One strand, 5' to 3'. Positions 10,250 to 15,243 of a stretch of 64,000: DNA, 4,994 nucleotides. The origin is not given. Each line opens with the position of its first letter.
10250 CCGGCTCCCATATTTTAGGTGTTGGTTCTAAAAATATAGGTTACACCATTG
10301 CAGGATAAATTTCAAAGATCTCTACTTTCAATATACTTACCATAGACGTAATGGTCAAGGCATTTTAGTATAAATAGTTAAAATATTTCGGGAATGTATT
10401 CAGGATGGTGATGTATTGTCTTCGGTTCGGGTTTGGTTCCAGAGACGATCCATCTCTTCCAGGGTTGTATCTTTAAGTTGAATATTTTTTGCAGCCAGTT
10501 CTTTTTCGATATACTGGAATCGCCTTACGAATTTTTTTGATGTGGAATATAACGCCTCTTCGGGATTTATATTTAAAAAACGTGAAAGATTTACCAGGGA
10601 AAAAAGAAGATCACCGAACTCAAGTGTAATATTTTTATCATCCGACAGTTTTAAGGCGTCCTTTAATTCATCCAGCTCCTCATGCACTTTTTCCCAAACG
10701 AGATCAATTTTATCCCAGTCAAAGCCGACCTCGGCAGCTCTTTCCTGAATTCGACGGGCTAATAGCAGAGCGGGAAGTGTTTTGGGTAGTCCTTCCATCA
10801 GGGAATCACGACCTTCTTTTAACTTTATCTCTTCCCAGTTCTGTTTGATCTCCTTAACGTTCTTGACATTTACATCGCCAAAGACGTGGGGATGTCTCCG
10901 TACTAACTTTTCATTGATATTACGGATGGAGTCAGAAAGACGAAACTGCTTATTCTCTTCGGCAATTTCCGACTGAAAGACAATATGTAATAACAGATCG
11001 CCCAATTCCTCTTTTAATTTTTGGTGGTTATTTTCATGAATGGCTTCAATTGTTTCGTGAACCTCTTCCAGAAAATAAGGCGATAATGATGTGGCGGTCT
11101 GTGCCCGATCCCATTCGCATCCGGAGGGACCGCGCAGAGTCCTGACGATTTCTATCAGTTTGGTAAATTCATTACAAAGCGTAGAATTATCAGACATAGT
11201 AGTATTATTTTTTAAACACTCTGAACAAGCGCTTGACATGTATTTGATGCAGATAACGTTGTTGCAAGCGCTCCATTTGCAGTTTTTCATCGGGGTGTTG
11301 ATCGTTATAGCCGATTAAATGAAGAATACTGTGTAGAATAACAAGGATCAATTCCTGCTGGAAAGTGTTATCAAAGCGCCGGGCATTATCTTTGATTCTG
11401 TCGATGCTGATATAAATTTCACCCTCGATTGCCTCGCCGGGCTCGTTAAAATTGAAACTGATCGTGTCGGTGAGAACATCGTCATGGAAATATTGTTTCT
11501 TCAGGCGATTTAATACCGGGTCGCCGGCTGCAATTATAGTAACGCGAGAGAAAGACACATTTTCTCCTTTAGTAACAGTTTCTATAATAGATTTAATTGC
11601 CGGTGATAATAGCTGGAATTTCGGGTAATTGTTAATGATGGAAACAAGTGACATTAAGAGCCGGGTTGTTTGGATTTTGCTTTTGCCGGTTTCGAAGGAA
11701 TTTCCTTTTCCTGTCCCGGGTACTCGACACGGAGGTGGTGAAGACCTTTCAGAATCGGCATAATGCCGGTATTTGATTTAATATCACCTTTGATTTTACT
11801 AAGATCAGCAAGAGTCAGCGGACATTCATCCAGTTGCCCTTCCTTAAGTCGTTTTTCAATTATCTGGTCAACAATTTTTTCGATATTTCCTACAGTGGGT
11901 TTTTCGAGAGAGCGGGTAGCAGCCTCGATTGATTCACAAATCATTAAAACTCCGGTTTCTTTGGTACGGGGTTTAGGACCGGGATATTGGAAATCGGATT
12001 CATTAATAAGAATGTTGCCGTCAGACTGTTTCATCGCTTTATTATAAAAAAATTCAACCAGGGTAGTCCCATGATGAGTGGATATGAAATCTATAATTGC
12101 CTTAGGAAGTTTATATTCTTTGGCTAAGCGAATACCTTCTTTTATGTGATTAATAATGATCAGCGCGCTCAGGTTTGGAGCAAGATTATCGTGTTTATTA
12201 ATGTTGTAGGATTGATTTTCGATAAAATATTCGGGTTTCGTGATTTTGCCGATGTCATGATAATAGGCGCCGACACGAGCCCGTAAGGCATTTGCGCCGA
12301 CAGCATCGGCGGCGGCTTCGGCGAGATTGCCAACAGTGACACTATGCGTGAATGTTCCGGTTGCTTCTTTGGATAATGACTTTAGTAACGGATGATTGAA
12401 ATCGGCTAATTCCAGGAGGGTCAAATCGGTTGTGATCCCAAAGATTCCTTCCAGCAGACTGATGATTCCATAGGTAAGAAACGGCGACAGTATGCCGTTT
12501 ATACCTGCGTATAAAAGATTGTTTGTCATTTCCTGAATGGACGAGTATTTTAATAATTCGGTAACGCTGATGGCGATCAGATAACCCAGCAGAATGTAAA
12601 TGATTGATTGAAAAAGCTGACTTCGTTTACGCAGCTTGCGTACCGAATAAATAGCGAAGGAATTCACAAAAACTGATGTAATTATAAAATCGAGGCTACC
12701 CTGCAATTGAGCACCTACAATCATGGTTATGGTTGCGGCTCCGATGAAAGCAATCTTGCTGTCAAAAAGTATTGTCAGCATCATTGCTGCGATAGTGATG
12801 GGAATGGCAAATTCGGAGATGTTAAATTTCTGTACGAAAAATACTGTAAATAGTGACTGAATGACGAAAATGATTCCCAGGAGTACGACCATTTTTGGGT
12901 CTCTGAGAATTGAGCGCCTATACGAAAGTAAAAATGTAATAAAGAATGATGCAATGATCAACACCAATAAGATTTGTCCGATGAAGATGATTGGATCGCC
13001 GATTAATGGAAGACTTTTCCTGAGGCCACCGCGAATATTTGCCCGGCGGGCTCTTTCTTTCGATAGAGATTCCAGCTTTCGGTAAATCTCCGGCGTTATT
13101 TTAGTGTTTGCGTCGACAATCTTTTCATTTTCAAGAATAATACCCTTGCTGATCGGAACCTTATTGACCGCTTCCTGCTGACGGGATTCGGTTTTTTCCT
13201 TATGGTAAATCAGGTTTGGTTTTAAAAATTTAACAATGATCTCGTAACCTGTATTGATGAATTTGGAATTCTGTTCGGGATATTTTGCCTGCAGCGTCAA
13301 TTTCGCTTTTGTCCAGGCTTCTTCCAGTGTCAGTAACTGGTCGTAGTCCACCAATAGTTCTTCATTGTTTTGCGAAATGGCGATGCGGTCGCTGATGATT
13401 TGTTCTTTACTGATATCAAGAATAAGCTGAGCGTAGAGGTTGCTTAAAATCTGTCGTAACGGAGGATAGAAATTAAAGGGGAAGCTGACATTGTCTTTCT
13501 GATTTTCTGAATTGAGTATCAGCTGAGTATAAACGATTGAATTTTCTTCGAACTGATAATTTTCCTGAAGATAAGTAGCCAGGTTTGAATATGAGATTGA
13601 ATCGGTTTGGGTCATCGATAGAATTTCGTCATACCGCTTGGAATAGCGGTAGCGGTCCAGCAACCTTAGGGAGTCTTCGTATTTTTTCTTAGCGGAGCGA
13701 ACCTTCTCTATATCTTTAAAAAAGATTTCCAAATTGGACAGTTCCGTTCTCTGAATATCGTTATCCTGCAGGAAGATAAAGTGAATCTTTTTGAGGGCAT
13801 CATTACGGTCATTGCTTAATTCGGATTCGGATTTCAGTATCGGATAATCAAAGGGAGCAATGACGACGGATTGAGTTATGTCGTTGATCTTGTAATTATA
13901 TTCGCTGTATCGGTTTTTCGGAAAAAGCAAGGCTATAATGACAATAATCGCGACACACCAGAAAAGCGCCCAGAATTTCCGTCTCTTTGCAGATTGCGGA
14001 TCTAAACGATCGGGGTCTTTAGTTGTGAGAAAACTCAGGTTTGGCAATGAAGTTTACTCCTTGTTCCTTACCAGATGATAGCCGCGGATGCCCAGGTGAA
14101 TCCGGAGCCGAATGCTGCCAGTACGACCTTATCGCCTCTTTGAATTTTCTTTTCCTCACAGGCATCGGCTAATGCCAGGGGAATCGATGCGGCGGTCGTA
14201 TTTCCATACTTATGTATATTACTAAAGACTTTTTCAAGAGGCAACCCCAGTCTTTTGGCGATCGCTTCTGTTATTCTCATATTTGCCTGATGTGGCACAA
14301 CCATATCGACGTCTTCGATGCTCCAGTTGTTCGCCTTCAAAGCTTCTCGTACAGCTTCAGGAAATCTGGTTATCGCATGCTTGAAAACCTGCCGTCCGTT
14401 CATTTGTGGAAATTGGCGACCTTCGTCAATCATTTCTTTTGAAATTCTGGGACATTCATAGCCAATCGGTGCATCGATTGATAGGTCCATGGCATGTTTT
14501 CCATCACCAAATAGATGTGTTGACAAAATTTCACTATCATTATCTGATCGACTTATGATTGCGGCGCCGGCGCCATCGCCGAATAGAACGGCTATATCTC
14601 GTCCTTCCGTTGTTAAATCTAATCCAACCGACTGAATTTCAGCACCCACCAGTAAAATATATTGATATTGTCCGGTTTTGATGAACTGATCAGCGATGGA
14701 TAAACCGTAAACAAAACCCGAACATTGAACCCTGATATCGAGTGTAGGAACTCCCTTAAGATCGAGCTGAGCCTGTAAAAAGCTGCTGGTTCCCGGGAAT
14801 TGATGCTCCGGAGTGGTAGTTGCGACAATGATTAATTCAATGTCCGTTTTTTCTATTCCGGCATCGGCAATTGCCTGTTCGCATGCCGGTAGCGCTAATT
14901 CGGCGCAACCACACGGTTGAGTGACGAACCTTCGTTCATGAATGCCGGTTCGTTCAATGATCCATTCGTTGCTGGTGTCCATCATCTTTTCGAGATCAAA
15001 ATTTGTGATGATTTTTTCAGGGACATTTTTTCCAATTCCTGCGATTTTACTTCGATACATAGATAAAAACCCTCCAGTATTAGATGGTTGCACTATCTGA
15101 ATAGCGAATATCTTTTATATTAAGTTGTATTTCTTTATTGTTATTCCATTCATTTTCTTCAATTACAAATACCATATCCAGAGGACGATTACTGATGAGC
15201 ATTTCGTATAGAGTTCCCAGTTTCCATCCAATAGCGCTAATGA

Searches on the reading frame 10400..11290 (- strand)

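Call 35: search_protein_families(library=pfam, proteins=[window:10400-11290:-], max_evalue=0.00001)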
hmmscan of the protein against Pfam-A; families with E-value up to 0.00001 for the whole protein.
window:10400-11290:- (296 aa): 2 families
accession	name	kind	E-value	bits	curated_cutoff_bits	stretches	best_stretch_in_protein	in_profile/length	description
PF03819.22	MazG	-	6.6e-35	119.7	22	2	64-137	1-74/74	MazG nucleotide pyrophosphohydrolase domain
PF01503.22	PRA-PH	-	5e-11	43.3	21.3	0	196-247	26-79/86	Phosphoribosyl-ATP pyrophosphohydrolase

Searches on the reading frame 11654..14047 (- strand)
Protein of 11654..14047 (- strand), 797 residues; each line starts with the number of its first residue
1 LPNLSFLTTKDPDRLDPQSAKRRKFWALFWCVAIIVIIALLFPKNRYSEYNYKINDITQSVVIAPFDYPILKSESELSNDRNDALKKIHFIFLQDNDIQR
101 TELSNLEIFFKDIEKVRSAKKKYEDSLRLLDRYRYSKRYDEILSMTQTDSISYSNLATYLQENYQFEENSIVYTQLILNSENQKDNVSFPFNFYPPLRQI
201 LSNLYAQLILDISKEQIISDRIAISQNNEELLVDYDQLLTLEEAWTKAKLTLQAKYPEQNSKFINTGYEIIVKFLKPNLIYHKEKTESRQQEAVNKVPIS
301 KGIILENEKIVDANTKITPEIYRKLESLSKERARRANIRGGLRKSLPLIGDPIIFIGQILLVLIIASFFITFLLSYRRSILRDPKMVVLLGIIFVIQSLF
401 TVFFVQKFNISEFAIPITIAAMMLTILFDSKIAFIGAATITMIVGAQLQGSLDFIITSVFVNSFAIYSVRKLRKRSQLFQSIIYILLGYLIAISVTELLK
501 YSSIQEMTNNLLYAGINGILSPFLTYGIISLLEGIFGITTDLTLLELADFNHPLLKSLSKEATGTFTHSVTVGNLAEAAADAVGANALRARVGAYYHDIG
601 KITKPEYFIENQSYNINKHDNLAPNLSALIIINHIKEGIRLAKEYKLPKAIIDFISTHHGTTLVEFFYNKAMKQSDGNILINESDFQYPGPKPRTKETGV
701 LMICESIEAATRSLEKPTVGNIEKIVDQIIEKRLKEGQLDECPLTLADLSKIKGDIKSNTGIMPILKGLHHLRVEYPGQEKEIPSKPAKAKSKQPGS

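Call 35: search_protein_families(library=pfam, proteins=[window:11654-14047:-], max_evalue=0.00001)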
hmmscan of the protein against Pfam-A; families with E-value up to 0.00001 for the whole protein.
window:11654-14047:- (797 aa): 3 families
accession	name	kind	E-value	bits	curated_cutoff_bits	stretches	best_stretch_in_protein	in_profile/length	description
PF07698.17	7TM-7TMR_HD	-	2.9e-26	93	29.4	1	354-540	3-190/190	7TM receptor with intracellular HD hydrolase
PF07697.16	7TMR-HDED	-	8.1e-23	82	27.6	1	54-328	2-220/224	7TM-HD extracellular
PF01966.28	HD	-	1e-14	55.3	22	1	565-704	1-110/116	HD domain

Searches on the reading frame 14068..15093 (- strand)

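Call 35: search_protein_families(library=pfam, proteins=[window:14068-15093:-], max_evalue=0.00001)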
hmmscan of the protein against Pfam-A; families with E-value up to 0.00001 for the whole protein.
window:14068-15093:- (341 aa): 4 families
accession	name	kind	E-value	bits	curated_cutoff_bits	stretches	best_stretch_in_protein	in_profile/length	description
PF08541.16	ACP_syn_III_C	-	3.1e-36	123.8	26.6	1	252-341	1-90/90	3-Oxoacyl-[acyl-carrier-protein (ACP)] synthase III C terminal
PF08545.16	ACP_syn_III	-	2.3e-25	88.7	24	1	118-198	1-80/80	3-Oxoacyl-[acyl-carrier-protein (ACP)] synthase III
PF00195.25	Chal_sti_synt_N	-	8e-07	29.2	27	1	62-181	98-222/225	Chalcone and stilbene synthases, N-terminal domain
PF00108.29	Thiolase_N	-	1.6e-06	28.1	26.4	0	48-153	8-114/260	Thiolase, N-terminal domain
